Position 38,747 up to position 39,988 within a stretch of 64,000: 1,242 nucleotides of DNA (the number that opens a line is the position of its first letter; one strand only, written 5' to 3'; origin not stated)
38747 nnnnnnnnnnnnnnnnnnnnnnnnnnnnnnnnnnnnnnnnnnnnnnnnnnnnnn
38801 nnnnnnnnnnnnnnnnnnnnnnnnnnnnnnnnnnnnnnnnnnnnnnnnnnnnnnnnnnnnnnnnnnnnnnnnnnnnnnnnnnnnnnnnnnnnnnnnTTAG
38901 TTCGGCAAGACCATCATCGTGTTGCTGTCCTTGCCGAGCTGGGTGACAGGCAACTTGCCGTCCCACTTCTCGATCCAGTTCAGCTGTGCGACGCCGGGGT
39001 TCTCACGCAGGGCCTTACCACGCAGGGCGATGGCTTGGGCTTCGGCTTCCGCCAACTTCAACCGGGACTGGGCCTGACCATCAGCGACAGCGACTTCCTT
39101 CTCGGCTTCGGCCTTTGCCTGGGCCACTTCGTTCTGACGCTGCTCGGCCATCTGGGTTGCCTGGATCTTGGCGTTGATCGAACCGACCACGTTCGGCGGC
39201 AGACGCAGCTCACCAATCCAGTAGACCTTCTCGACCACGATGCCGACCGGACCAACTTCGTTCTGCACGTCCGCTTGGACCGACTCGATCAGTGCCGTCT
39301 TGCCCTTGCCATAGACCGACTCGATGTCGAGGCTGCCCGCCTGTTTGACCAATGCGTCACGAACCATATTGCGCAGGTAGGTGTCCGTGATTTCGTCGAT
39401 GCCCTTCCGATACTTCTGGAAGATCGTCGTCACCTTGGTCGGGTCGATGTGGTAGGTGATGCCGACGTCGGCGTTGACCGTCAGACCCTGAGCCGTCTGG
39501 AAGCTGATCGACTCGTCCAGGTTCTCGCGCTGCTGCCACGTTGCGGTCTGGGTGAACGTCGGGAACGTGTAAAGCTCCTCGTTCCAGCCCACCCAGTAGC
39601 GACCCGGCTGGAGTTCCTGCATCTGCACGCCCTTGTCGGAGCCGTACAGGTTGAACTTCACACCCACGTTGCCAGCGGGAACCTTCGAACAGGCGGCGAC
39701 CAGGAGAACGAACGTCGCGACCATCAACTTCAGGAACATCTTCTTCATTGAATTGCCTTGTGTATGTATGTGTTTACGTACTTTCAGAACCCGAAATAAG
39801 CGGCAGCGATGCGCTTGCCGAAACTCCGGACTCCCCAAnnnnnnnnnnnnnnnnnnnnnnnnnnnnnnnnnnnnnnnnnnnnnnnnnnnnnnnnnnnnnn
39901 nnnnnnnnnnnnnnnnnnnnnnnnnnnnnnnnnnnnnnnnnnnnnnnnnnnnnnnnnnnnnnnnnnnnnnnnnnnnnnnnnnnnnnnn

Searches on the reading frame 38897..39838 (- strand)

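Call 82: search_protein_families(library=phrogs, proteins=[window:38897-39838:-], max_evalue=0.0001)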
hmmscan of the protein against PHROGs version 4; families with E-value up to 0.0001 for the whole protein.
window:38897-39838:- (313 aa): 3 families
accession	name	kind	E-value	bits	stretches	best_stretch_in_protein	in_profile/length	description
phrog_200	-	other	3.7e-91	307.1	1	27-310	77-358/379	lipoprotein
phrog_38808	-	unknown function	5.8e-13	49.9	1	251-298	7-54/68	-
phrog_21428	-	unknown function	2.8e-11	44.2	1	31-91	2-61/63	-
